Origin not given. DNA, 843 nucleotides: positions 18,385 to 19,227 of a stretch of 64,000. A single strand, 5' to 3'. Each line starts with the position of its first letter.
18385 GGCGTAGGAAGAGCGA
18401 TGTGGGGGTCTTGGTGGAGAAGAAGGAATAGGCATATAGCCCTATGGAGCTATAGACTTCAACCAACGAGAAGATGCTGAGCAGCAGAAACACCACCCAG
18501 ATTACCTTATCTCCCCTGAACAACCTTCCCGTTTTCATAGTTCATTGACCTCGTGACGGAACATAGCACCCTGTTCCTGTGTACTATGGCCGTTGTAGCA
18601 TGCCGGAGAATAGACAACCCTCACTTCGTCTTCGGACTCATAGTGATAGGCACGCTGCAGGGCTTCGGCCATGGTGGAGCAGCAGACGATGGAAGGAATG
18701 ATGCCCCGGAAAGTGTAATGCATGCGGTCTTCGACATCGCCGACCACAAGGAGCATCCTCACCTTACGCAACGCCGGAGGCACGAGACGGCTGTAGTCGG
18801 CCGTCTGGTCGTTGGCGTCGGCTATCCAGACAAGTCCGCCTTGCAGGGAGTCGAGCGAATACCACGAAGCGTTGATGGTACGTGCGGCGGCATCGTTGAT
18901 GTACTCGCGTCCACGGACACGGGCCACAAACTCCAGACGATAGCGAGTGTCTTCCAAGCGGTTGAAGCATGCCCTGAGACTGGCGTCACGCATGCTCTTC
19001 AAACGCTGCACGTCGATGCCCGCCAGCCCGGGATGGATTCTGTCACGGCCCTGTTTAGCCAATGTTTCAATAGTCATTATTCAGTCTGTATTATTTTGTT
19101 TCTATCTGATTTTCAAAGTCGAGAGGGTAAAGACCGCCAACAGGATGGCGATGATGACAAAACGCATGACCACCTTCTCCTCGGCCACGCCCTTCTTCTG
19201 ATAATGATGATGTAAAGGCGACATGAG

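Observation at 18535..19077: The murD slot holds only a 180-aa C-terminal-domain remnant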

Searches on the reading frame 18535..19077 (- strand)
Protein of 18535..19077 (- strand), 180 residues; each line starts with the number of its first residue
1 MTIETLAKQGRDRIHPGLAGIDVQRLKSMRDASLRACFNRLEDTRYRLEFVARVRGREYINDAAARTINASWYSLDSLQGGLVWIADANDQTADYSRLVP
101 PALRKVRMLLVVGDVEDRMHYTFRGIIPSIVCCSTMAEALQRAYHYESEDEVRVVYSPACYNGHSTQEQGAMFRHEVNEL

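Call 3: search_protein_families(library=pfam, proteins=[window:18535-19077:-], max_evalue=10)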
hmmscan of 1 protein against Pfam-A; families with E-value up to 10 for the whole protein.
window:18535-19077:- (180 aa): 2 families
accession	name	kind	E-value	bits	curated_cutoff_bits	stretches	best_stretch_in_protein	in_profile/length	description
PF02875.26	Mur_ligase_C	-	0.0015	19.8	28.4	1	47-160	2-127/127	Mur ligase, glutamate ligase domain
PF17087.10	HHV-5_US34A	-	0.055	14.1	27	1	20-47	31-58/64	Herpesvirus US34A protein family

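Call 4: search_protein_families(library=ncbifam, proteins=[window:18535-19077:-], max_evalue=10)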
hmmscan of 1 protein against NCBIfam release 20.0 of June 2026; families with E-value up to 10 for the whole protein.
window:18535-19077:- (180 aa): 1 family
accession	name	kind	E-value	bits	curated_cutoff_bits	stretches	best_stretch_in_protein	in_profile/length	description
TIGR01087.1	murD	equivalog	1.1e-16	61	211.95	1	37-160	297-419/441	UDP-N-acetylmuramoyl-L-alanine--D-glutamate ligase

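Call 5: search_solved_structures(query=window:18535-19077:-, max_evalue=10, show_alignments=3)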
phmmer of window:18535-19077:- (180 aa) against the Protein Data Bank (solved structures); distinct sequences matched with E-value up to 10: 6.
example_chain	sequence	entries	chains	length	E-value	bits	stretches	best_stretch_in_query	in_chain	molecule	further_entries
4wsl_A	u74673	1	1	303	1.3e-06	31.8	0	123-148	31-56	Pentatricopeptide repeat protein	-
3lk7_A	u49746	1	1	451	6e-05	26.3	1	1-159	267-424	UDP-N-acetylmuramoylalanine--D-glutamate ligase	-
8dp2_A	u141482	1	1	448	6.9e-05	26.1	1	39-180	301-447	UDP-N-acetylmuramoylalanine--D-glutamate ligase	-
7sy9_A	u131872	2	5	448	6.9e-05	26.1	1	39-180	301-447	UDP-N-acetylmuramoylalanine--D-glutamate ligase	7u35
4buc_A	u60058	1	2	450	0.00021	24.5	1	43-158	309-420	UDP-N-ACETYLMURAMOYLALANINE--D-GLUTAMATE LIGASE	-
7sir_A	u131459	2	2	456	0.089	16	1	32-162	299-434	UDP-N-acetylmuramoylalanine--D-glutamate ligase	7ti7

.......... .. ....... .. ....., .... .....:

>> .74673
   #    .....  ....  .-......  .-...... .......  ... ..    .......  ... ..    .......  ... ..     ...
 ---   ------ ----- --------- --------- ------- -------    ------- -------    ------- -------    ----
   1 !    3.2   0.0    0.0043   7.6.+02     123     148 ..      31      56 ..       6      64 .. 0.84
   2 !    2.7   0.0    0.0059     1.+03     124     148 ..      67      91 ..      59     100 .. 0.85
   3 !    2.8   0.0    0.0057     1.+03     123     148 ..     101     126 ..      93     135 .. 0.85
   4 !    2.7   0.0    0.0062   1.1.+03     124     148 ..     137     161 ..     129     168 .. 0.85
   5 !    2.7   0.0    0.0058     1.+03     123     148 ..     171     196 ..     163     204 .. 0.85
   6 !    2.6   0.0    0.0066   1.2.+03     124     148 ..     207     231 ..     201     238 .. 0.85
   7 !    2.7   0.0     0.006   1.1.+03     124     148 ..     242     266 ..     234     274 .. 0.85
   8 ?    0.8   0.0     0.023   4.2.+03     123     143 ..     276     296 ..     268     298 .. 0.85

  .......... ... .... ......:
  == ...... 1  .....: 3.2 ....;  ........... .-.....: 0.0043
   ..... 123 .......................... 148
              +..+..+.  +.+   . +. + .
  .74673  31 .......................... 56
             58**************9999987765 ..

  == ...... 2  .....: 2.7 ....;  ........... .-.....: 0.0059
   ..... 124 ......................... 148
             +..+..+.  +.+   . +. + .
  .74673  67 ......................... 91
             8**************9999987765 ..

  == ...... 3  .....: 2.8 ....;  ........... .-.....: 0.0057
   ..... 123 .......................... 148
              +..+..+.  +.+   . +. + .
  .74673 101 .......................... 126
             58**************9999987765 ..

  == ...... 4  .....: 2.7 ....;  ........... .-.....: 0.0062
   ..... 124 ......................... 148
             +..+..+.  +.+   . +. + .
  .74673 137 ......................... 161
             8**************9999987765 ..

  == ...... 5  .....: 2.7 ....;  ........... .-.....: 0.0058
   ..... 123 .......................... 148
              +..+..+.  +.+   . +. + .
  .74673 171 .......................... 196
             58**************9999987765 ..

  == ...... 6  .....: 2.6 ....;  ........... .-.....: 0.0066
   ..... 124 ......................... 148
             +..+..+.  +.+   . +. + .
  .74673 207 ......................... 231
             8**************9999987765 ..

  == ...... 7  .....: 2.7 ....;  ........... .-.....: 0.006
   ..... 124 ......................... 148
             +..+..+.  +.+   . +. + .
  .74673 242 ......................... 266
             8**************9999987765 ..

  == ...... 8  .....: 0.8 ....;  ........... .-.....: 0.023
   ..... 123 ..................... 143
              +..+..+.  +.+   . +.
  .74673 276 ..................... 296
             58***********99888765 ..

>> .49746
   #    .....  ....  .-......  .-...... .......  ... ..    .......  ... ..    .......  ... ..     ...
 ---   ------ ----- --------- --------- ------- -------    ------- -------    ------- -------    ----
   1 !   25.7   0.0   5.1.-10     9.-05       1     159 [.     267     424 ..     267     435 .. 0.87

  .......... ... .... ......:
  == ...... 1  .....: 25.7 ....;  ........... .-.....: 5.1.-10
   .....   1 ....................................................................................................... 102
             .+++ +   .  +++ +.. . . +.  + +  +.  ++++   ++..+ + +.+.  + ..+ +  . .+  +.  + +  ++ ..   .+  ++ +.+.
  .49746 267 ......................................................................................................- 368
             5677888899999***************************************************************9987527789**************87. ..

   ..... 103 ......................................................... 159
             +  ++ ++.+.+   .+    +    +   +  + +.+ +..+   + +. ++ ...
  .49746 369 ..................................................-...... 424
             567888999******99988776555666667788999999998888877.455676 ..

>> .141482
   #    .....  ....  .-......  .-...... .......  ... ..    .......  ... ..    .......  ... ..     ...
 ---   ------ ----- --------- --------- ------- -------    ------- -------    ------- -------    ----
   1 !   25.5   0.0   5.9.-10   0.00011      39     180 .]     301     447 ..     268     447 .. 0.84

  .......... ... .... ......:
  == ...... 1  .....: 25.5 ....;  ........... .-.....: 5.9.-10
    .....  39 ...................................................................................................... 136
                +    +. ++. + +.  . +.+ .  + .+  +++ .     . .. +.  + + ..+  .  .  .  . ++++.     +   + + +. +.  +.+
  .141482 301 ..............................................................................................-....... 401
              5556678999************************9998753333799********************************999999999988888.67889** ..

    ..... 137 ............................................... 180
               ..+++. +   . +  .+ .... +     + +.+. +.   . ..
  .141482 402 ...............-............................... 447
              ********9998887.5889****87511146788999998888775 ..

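Call 6: find_homologous_proteins(query=window:18535-19077:-, max_evalue=0.001)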
Query window:18535-19077:- (180 aa): 252 proteins with E <= 0.001 among 354 candidates; the best 120 are listed.
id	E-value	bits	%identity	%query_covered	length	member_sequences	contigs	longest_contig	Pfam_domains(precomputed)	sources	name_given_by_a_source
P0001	4.3e-110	383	94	100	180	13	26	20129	-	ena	-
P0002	4.0e-99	348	84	100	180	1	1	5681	-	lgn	-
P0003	4.0e-99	348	84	100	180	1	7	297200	-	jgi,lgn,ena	-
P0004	5.7e-99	347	85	100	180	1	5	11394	-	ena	-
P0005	4.1e-98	344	84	100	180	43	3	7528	-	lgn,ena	-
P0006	3.7e-96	338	83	100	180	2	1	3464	-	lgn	-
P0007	3.9e-96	338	82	100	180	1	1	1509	-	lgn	-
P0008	1.3e-95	336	82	100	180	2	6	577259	-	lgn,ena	-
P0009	2.0e-95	335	82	100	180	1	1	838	-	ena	-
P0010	2.6e-95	335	81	100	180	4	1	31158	-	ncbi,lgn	-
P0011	1.0e-94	333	81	100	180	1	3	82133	-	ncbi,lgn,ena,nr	ncbi:MAG: hypothetical protein K6E96_07185 [Bacteroidales bacterium]|nr:hypothetical protein [Bacter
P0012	1.2e-94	333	84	96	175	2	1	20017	-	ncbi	-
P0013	1.4e-94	333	81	100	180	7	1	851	-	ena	-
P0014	6.6e-94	331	78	100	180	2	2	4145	-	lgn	-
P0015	1.9e-93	329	78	100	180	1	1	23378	-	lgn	-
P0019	1.1e-91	323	79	100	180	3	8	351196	PF02875.27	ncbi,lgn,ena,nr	ncbi:MAG: hypothetical protein IJ524_06870 [Bacteroidales bacterium]|nr:hypothetical protein [Bacter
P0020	1.2e-91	323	81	100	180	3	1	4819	PF02875.27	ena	-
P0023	1.7e-91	323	81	100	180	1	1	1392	PF02875.27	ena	-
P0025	5.4e-90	318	78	100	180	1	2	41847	PF02875.27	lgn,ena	-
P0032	4.7e-88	312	78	99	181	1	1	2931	PF02875.27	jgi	-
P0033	1.7e-87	310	77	100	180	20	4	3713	PF02875.27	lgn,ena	-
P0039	6.3e-85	301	76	100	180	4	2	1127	PF02875.27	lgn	-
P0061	4.4e-78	279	72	100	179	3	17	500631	-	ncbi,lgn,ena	-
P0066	1.7e-77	277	70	100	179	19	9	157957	PF02875.27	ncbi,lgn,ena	-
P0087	4.4e-75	269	68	100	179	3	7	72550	-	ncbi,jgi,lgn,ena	jgi:UDP-N-acetylmuramoylalanine-D-glutamate ligase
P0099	4.3e-73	263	76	84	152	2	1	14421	PF02875.27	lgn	-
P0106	1.4e-71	258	68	100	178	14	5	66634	-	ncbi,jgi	jgi:UDP-N-acetylmuramoylalanine-D-glutamate ligase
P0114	8.6e-70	252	64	100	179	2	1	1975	PF02875.27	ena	-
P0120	1.4e-67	245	64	100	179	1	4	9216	PF02875.27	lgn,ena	-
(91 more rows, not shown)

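Call 11: find_encoding_contigs(protein=P0008, flank=10000, max_places=3)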
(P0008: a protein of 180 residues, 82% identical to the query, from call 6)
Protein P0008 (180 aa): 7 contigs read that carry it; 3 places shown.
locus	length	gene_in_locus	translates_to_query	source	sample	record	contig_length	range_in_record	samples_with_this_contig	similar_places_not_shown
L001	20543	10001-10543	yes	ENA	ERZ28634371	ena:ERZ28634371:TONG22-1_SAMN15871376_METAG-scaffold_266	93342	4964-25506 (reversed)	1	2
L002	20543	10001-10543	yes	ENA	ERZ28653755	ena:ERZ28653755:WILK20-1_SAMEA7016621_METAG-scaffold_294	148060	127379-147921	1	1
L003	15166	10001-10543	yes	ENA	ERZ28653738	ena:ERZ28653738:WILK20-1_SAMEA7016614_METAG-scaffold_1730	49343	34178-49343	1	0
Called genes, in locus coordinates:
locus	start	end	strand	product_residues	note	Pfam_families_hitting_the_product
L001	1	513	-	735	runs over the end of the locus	PF00309:Sigma54_AID (weak), PF04963:Sigma54_CBD, PF04552:Sigma54_DBD, PF01551:Peptidase_M23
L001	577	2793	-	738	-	PF10459:Peptidase_S46, PF00089:Trypsin (faint)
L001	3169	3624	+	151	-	PF02381:MraZ (faint)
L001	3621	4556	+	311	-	PF01728:FtsJ (weak), PF01795:Methyltransf_5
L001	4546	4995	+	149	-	PF19579:FtsL_2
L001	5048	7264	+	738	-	PF03717:PBP_dimer (weak), PF00905:Transpeptidase, PF03793:PASTA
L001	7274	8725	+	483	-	PF01225:Mur_ligase, PF08245:Mur_ligase_M, PF02875:Mur_ligase_C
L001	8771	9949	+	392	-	PF10555:MraY_sig1 (weak), PF00953:Glycos_transf_4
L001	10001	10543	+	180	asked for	-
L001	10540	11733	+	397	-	PF01098:FTSW_RODA_SPOVE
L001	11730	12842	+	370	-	PF03033:Glyco_transf_28, PF04101:Glyco_tran_28_C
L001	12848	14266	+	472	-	PF01225:Mur_ligase, PF08245:Mur_ligase_M, PF02875:Mur_ligase_C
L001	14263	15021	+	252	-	-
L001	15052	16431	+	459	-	PF11104:PilM_2 (faint), PF14450:FtsA (weak), PF02491:SHS2_FTSA, PF06277:EutA (weak), PF06723:MreB_Mbl, PF14450:FtsA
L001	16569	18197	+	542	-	PF00091:Tubulin, PF12327:FtsZ_C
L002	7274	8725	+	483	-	PF01225:Mur_ligase, PF08245:Mur_ligase_M, PF02875:Mur_ligase_C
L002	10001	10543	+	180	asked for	-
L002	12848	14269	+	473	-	PF01225:Mur_ligase, PF08245:Mur_ligase_M, PF02875:Mur_ligase_C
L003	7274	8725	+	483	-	PF01225:Mur_ligase, PF08245:Mur_ligase_M, PF02875:Mur_ligase_C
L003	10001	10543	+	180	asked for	-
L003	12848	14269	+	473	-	PF01225:Mur_ligase, PF08245:Mur_ligase_M, PF02875:Mur_ligase_C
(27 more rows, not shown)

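Call 17: search_protein_representatives(alignment_id=A1)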
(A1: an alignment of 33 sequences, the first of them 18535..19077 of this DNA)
Query: 33 sequences, 179 profile positions. Proteins with E-value up to 0.001 (for the whole library): 5678; up to 1e-10: 1097; up to 1e-30: 20. The best 150 are listed.
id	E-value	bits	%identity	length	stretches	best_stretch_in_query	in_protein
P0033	3.0e-95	333.2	-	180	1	1-179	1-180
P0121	4.6e-73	260.9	-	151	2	75-179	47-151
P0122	1.1e-57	210.8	-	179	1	1-179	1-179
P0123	4.2e-57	208.9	-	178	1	1-179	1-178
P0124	6.6e-53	195.2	-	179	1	1-179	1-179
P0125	1.2e-48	181.4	-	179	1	1-179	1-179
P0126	1.5e-46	174.5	-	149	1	29-179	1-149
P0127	2.5e-42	160.7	-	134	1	54-179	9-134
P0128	1.6e-39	151.6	-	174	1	1-148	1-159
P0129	2.3e-39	151.1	-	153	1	1-117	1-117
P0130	2.3e-38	147.8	-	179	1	1-179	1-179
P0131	2.8e-38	147.6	-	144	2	1-103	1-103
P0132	4.2e-36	140.5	-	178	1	1-179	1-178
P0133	6.3e-35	136.6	-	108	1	1-70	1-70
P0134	2.4e-34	134.7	-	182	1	1-179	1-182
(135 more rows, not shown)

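Call 20: predict_structure(alignment_id=A1)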
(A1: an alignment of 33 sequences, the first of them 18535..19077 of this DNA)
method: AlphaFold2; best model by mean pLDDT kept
length: 180 residues; sequences in the alignment: 33
mean_pLDDT: 69.6   pTM: 0.67
mean pLDDT of the five models: 69.6, 64.4, 58.4, 58.4, 57.3
residues with pLDDT >= 90: 40; 70-90: 61; 50-70: 34; < 50: 45
segments of 3 or more residues with pLDDT < 50: 1-30, 33-46
pLDDT, mean of each block of 10 residues (from residue 1): 29 34 45 46 54 86 63 73 85 58 85 76 84 94 91 82 77 90
secondary structure, 60 per line:
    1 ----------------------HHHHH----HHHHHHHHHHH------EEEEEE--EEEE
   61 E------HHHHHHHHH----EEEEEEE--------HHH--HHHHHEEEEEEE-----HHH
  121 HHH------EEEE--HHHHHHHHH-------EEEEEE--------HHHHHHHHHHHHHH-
elements in order: H23-27 H32-42 E49-54 E57-61 H68-76 E81-87 H101-105 E106-112 H118-123 E130-133 H136-144 E152-157 H166-179

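Call 24: fold_search(model_id=the predicted structure, library=pdb)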
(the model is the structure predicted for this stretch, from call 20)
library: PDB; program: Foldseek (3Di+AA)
matches with E <= 10: 954; with E <= 0.001: 32
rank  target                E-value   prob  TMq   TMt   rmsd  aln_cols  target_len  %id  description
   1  7sy9_A                7.3e-08  1.00  0.65  0.29   7.6       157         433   25  Crystal Structure of UDP-N-acetylmuramoylalanine--D-glutamate ligase (MurD) from Pseudomonas aeruginosa PAO1 (released 2021-12-15)
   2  7ti7                  9.5e-08  1.00  0.65  0.28   2.3       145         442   23  Crystal Structure of UDP-N-acetylmuramoylalanine-D-glutamate ligase from Acinetobacter baumannii AB5075-UW in complex wi (released 2022-01-26)
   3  4buc_A                1.1e-07  1.00  0.62  0.28   7.1       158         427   21  CRYSTAL STRUCTURE OF MURD LIGASE FROM THERMOTOGA MARITIMA IN APO FORM (released 2013-07-17)
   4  7sir                  1.5e-07  1.00  0.62  0.28   7.7       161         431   20  Crystal Structure of UDP-N-acetylmuramoylalanine-D-glutamate ligase from Acinetobacter baumannii AB5075-UW (released 2021-11-03)
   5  7u35_B                1.9e-07  1.00  0.64  0.28   2.5       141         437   26  Crystal Structure of UDP-N-acetylmuramoylalanine--D-glutamate ligase (MurD) from Pseudomonas aeruginosa PAO1 in comple (released 2022-03-09)
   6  7u35_C                2.1e-07  1.00  0.65  0.29   2.4       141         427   26  Crystal Structure of UDP-N-acetylmuramoylalanine--D-glutamate ligase (MurD) from Pseudomonas aeruginosa PAO1 in comple (released 2022-03-09)
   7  8dp2                  4.5e-07  1.00  0.65  0.28   2.4       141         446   26  Crystal Structure of UDP-N-acetylmuramoylalanine--D-glutamate ligase (MurD) from Pseudomonas aeruginosa PAO1 in complex  (released 2022-08-17)
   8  7u35_A                6.2e-07  1.00  0.65  0.29   2.4       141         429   26  Crystal Structure of UDP-N-acetylmuramoylalanine--D-glutamate ligase (MurD) from Pseudomonas aeruginosa PAO1 in comple (released 2022-03-09)
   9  7sy9_B                9.7e-07  1.00  0.65  0.29   7.8       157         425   24  Crystal Structure of UDP-N-acetylmuramoylalanine--D-glutamate ligase (MurD) from Pseudomonas aeruginosa PAO1 (released 2021-12-15)
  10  1eeh                  6.8e-06  1.00  0.58  0.26   3.2       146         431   23  UDP-N-ACETYLMURAMOYL-L-ALANINE:D-GLUTAMATE LIGASE (released 2001-01-17)
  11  2jfh                  7.2e-06  1.00  0.57  0.26   2.9       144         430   23  Crystal structure of MurD ligase in complex with L-Glu containing sulfonamide inhibitor (released 2007-05-15)
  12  2vte                  1.0e-05  1.00  0.59  0.26   2.9       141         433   23  Crystal structure of MurD ligase in complex with D-Glu containing sulfonamide inhibitor (released 2008-11-25)
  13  2y67                  1.4e-05  1.00  0.57  0.25   3.3       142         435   22  New 5-Benzylidenethiazolidine-4-one Inhibitors of Bacterial MurD Ligase: Design, Synthesis, Crystal Structures, and Biol (released 2011-10-19)
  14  8v8y                  1.5e-05  1.00  0.58  0.25   2.9       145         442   23  Crystal Structure of Apo UDP-N-acetylmuramoylalanine--D-glutamate ligase (MurD) from E. coli (Orthorhombic P form) (released 2023-12-13)
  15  2uag                  1.7e-05  1.00  0.57  0.26   3.0       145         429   23  UDP-N-ACETYLMURAMOYL-L-ALANINE:D-GLUTAMATE LIGASE (released 2000-02-25)
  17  3lk7                  2.2e-05  1.00  0.63  0.27   2.5       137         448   19  The Crystal Structure of UDP-N-acetylmuramoylalanine-D-glutamate (MurD) ligase from Streptococcus agalactiae to 1.5A (released 2010-02-09)
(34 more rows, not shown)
